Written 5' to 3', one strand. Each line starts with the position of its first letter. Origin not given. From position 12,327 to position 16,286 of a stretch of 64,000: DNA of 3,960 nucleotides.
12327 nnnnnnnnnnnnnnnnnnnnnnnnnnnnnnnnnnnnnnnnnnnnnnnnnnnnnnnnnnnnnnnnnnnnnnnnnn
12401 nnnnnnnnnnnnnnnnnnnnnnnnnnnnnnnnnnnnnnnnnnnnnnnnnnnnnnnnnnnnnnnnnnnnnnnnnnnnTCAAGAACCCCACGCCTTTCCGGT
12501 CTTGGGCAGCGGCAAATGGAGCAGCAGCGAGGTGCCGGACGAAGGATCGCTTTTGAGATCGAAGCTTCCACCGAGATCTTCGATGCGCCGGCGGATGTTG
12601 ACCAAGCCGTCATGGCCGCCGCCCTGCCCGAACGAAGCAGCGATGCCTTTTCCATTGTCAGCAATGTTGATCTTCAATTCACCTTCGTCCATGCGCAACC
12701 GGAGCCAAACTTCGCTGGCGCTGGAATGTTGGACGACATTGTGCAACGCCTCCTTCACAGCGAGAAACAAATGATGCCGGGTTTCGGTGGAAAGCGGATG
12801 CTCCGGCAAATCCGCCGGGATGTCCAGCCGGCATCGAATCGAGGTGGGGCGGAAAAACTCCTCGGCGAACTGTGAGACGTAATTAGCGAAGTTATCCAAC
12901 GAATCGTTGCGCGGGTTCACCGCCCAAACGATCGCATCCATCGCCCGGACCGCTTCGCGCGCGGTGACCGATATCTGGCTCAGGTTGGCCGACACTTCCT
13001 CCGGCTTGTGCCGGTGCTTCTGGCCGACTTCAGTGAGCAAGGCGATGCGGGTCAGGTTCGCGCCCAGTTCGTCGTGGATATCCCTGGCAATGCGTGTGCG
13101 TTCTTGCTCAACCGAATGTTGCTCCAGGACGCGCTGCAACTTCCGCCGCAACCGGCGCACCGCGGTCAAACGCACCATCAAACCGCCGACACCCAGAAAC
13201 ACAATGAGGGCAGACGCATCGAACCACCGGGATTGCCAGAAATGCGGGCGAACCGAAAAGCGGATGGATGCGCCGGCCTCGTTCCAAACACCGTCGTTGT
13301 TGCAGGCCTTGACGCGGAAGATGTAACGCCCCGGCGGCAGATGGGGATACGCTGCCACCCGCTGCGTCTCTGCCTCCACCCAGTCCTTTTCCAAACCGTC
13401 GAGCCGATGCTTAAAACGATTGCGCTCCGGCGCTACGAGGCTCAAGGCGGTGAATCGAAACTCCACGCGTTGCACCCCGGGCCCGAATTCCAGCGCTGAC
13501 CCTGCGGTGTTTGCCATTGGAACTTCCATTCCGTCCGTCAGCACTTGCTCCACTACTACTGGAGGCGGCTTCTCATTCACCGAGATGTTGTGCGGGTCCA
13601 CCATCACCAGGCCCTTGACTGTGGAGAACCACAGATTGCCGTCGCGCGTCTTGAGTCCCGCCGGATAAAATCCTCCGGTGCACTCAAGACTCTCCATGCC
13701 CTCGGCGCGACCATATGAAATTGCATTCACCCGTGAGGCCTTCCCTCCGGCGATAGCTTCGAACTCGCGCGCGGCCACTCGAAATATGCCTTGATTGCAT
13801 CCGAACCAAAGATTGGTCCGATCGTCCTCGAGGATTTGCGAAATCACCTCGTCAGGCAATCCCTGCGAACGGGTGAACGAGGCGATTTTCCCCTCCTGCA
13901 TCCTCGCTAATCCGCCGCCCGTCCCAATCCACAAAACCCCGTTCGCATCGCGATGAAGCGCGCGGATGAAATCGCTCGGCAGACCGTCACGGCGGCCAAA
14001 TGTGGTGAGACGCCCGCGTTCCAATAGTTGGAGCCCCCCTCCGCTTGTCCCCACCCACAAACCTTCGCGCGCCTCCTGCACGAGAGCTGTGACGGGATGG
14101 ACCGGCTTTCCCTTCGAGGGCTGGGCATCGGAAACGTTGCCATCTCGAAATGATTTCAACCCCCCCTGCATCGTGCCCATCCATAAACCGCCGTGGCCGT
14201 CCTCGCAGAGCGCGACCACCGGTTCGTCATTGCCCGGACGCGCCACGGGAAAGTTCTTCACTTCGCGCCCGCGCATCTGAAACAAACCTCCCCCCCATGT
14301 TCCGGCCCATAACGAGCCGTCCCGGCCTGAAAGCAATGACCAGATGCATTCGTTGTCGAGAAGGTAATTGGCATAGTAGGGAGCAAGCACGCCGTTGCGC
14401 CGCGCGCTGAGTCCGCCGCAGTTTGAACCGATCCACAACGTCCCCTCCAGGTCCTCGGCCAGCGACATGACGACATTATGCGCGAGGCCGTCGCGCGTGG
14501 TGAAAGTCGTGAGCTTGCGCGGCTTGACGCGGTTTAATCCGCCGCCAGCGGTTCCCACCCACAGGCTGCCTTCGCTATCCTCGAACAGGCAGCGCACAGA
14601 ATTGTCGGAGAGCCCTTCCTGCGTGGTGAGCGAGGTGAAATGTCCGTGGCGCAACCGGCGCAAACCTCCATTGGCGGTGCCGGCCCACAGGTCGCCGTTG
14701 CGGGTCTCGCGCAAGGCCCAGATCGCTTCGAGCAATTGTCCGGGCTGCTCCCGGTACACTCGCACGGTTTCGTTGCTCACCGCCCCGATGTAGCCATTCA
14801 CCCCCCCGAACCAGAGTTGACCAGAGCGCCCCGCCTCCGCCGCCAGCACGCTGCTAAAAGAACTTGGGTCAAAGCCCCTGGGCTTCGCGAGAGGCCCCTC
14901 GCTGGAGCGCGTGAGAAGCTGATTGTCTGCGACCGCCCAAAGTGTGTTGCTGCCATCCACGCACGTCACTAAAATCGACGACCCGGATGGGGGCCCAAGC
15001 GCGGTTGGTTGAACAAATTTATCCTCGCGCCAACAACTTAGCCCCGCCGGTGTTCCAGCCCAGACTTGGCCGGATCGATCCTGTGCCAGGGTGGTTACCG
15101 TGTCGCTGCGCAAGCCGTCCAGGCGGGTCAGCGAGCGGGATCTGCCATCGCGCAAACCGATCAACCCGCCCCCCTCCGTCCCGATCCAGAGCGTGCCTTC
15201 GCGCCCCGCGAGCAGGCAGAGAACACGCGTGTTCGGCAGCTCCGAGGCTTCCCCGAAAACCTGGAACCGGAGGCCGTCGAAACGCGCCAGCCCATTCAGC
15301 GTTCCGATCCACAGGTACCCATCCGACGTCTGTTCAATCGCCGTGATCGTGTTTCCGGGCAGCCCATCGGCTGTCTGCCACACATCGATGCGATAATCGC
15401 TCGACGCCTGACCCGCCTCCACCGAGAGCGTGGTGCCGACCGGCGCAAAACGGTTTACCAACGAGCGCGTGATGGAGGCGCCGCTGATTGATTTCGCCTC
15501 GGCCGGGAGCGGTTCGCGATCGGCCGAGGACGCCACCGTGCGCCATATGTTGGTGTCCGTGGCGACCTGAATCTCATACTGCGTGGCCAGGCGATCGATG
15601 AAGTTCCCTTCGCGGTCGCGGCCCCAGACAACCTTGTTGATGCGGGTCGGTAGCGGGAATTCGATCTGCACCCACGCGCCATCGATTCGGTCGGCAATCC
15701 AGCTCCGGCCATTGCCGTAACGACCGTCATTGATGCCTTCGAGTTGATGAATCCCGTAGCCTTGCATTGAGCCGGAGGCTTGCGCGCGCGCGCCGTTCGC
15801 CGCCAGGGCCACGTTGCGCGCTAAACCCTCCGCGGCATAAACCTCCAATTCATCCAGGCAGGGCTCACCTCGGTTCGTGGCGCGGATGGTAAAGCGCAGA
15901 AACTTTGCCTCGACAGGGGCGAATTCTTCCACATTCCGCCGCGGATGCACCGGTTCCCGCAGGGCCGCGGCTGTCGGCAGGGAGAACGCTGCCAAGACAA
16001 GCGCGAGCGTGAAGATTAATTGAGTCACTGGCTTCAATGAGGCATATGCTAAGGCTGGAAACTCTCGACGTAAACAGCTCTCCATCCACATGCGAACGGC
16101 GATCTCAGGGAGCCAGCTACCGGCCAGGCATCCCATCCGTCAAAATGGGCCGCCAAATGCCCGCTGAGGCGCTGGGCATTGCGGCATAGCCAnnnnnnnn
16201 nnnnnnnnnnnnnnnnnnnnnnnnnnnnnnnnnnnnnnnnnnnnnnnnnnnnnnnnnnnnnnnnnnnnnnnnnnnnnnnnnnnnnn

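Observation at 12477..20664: The kinase's periplasmic sensor domain is a close paralog of a domain inserted in the neighbouring PSCyt/DUF1549/DUF1553 protein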

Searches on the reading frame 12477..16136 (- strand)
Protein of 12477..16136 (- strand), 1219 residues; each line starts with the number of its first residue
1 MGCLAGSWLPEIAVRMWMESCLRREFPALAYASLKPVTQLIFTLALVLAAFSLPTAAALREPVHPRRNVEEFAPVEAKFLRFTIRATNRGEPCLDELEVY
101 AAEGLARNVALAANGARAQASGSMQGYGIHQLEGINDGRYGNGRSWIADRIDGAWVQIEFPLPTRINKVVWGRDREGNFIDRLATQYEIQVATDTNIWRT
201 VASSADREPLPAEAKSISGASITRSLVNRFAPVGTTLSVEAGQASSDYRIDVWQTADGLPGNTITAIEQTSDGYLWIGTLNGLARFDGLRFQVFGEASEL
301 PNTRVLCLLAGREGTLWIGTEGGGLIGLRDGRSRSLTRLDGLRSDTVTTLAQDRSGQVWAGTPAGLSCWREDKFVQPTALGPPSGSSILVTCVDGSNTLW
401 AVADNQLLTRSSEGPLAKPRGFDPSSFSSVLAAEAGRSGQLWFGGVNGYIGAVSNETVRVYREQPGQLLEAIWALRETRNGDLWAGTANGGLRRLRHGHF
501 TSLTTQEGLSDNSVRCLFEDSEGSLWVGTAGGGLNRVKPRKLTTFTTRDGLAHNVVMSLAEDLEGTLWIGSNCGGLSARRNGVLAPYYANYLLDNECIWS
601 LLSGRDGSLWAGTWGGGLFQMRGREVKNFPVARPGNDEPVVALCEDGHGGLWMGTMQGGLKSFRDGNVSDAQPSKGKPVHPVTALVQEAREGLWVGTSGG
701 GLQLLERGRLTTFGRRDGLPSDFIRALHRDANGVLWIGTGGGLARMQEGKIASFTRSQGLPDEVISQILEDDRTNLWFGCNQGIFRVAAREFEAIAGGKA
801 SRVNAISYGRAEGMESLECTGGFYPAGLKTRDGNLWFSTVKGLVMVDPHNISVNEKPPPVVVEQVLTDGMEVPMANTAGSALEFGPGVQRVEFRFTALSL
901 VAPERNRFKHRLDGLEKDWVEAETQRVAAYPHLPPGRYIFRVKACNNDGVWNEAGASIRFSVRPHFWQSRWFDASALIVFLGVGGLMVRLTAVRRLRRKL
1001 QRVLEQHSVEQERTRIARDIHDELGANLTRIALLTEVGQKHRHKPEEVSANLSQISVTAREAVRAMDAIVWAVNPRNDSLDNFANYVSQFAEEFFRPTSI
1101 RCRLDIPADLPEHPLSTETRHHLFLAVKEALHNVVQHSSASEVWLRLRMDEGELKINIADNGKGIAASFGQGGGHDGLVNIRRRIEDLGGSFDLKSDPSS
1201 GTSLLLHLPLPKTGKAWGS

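Call 8: search_protein_families(library=pfam, proteins=[window:12477-16136:-], max_evalue=0.1)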
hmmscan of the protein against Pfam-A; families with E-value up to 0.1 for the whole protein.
window:12477-16136:- (1219 aa): 9 families
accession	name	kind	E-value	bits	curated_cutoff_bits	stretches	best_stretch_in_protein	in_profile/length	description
PF07494.17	Reg_prop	-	2.4e-57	183.9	20.4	7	508-530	1-23/24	Two component regulator propeller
PF07495.19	Y_Y_Y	-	5e-15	55.6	26.6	1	902-962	4-64/65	Y_Y_Y domain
PF02518.31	HATPase_c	-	1.2e-13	51.9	26.4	1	1121-1211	4-110/111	Histidine kinase-, DNA gyrase B-, and HSP90-like ATPase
PF07730.19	HisKA_3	-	1.3e-11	45.3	24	1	1012-1076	1-66/68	Histidine kinase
PF13581.12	HATPase_c_2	-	2.5e-06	28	27.4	1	1113-1166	22-79/127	Histidine kinase-like ATPase domain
PF23748.1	Beta-prop_LRRK2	-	3.8e-06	26.6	26.9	1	300-334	271-304/359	LRRK2 beta propeller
PF00754.31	F5_F8_type_C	-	7.7e-06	26.5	28.2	1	119-205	3-87/127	F5/8 type C domain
PF22633.2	F5_F8_type_C_2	-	0.0012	19.9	27.8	1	136-207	3-71/91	NedA-like, galactose-binding domain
PF23409.1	Beta-prop_EML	-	0.019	14.9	88.2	0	383-531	119-261/267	Echinoderm microtubule-associated protein first beta-propeller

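Call 17: find_encoding_contigs(protein=window:12477-16136:-, flank=10000, max_places=4)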
Protein window:12477-16136:- (1219 aa): 1 contig read that carries it; 1 place shown.
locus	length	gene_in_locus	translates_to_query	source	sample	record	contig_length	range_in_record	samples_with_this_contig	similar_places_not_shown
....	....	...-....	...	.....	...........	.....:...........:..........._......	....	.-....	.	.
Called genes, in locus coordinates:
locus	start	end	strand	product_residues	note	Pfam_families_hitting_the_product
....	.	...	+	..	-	?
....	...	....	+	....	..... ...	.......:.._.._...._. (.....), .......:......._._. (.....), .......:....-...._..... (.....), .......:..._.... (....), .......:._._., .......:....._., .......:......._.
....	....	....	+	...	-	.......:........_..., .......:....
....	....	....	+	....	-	?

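Call 54: search_protein_families(library=ncbifam, proteins=[window:12477-16136:-], max_evalue=0.001)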
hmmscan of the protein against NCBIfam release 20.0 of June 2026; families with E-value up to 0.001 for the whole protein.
window:12477-16136:- (1219 aa): 10 families
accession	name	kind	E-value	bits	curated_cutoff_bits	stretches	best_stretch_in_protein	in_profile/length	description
NF052443.1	SensHisKinMctS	equivalog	7.3e-27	93.8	700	1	987-1210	227-448/457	two-component system sensor histidine kinase MctS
NF047786.1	his_kin_MadS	equivalog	2.9e-23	82.7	500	1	988-1209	206-434/434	MadS family sensor histidine kinase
NF008649.0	PRK11644.1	equivalog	2.5e-22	79.3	408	1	994-1210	290-496/499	signal transduction histidine-protein kinase/phosphatase UhpB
NF047322.1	HK_morpho_MacS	equivalog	2.5e-18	66.4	300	1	977-1209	149-367/367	MacS family sensor histidine kinase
NF052228.1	T9SS_PorZ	equivalog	8e-17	60.9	260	0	498-532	516-552/757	type IX secretion system anionic LPS delivery protein PorZ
NF008184.0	PRK10935.1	equivalog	5.1e-16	58.4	553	1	1000-1210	351-559/565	nitrate/nitrite two-component system sensor histidine kinase NarQ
NF052531.1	Strep_LiaS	equivalog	7.3e-16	58.3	450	1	1004-1210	124-327/328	envelope stress sensor histidine kinase LiaS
NF007896.0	PRK10600.1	equivalog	1.2e-14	53.9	578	1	986-1205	365-580/598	nitrate/nitrite two-component system sensor histidine kinase NarX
TIGR02916.1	PEP_his_kin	equivalog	0.00015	20.5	300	1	1028-1209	490-679/679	XrtA/PEP-CTERM system histidine kinase PrsK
NF008298.1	PRK11086.1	subfamily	0.0002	20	520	1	1134-1210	438-525/529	DcuS/MalK family sensor histidine kinase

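Call 80: search_solved_structures(query=window:12477-16136:-, max_evalue=0.001)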
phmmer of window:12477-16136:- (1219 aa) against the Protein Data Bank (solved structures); distinct sequences matched with E-value up to 0.001: 15.
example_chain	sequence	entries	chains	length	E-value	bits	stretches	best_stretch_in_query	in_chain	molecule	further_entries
3v9f_A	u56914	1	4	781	7.5e-56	192.7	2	507-968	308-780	Two-component system sensor histidine kinase/response regulator, hybrid (One-component sys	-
4a2l_A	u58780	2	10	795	2e-54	188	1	507-967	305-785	TWO-COMPONENT SYSTEM SENSOR HISTIDINE KINASE/RESPONSE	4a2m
3ott_A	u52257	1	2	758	5.1e-27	97.2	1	256-655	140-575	Two-component system sensor histidine kinase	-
3va6_A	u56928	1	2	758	5.1e-27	97.2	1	256-655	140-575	Two-component system sensor histidine kinase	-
7ssj_A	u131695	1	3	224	2.1e-14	55.4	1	991-1209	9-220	Sensor histidine kinase DesK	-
3gig_A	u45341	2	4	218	6.8e-14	53.7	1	998-1209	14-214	Sensor histidine kinase desK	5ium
3ehf_A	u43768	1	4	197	3.3e-13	51.4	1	1011-1209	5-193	Sensor kinase (YocF protein)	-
3gie_A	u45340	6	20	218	8.5e-13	50.1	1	998-1209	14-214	Sensor histidine kinase desK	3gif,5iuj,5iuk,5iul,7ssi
3ehh_A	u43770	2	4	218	1.4e-11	46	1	998-1209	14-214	Sensor kinase (YocF protein)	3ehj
8sbm_A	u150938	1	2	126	4e-10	41.2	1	1125-1210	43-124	GAF domain-containing protein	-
3zxo_A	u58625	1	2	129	4.2e-10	41.2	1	1125-1210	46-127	REDOX SENSOR HISTIDINE KINASE RESPONSE REGULATOR DEVS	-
4gt8_A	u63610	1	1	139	7.7e-09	37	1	1118-1212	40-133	Sensor protein vraS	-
3zxq_A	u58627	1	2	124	1.9e-08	35.7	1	1115-1210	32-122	HYPOXIA SENSOR HISTIDINE KINASE RESPONSE REGULATOR DOST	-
3ehg_A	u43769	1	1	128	3.9e-05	24.7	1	1117-1209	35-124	Sensor kinase (YocF protein)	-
6tjd_A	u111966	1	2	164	0.00049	21.1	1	435-578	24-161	Cake4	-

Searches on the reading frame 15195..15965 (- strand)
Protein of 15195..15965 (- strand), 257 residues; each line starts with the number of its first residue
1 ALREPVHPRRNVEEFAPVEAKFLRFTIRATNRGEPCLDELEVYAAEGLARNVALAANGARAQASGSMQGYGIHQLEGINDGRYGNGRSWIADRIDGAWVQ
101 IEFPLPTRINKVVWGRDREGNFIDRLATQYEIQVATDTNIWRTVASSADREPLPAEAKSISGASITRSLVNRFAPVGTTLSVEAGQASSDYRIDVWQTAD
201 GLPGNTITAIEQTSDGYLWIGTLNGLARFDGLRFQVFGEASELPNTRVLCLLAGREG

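Call 33: find_related_loci(query=A2, collection=genome_contigs, flank=10000)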
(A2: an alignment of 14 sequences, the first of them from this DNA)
Query A2 (257 aa) in genome_contigs; peptide patterns used: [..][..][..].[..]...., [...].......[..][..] (x = any residue, [..] = any of these).
598 stretches matched a pattern (row limit reached: there are more); 575 encode a relative of the query (tblastn E <= 1e-3); the best 80 are kept; 79 distinct loci.
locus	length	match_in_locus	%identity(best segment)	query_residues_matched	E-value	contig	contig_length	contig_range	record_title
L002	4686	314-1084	79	1-257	2e-136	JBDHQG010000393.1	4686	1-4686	MAG: Limisphaerales bacterium isolate AS-MICRO-OLR.142 NODE_100841_length_4686_cov_2.900548, whole genome shotgun sequen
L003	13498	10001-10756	75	1-252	3e-129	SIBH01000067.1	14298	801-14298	MAG: Pedosphaera sp. isolate Baikal-deep-G228 BACOMB-C20446, whole genome shotgun sequence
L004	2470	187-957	75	1-257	4e-130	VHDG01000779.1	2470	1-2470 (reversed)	MAG: Verrucomicrobia bacterium isolate K_Offshore_80m_m2_019 K_Offshore_80m_m2_019_Ga0194132_10068849, whole genome shot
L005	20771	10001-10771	71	1-257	4e-123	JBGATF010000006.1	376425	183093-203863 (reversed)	MAG: Limisphaerales bacterium isolate MAG_AAO_H10.62 AAOH10-62_opera_contig_100, whole genome shotgun sequence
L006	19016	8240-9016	72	2-257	3e-122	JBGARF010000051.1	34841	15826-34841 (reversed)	MAG: Limisphaerales bacterium isolate MAG_MBR_H10.46 MBRH10-46_opera_contig_4424, whole genome shotgun sequence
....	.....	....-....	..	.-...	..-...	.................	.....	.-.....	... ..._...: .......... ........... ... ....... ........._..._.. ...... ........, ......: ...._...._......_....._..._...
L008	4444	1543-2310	66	2-257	8e-114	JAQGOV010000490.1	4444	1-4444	MAG: Verrucomicrobiales bacterium isolate RYN_622 scaffold_795989, whole genome shotgun sequence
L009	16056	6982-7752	66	1-257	6e-112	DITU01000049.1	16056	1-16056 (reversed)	MAG TPA_asm: Verrucomicrobia bacterium UBA6176 UBA6176_contig_105826, whole genome shotgun sequence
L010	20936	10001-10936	63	1-257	2e-107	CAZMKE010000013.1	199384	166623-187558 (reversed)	MAG TPA_asm: uncultured Verrucomicrobiota bacterium isolate SRP262948_co1_106 genome assembly, contig: NODE_54_length_19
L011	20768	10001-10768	62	1-257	6e-102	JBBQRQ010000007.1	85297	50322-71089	MAG: Verrucomicrobiota bacterium isolate Co_metawrap_1697 Cmw_1697_k141_2542156_length_85297_cov_22.9990, whole genome s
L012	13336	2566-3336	61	1-257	4e-100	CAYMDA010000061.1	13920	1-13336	MAG TPA_asm: uncultured Verrucomicrobiota bacterium isolate SRP268622_co1_279 genome assembly, contig: NODE_10083_length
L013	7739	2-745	61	5-251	5e-95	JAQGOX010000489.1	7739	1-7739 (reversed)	MAG: Verrucomicrobiales bacterium isolate RYN_624 scaffold_5716986, whole genome shotgun sequence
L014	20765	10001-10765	58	3-257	5e-94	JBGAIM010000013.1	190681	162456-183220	MAG: Limisphaerales bacterium isolate MAG_AAO_H125.05 AAOH125-5_opera_contig_348, whole genome shotgun sequence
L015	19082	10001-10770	78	1-257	5e-111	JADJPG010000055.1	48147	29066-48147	MAG: Verrucomicrobia bacterium isolate Fred_18-Q3-R57-64_BATAC.349 tig00029784-10-480020, whole genome shotgun sequence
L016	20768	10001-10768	55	2-257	6e-90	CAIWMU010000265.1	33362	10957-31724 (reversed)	MAG: uncultured Verrucomicrobia subdivision 3 bacterium isolate Loclat_bin-04207 genome assembly, contig: bin-04207:265/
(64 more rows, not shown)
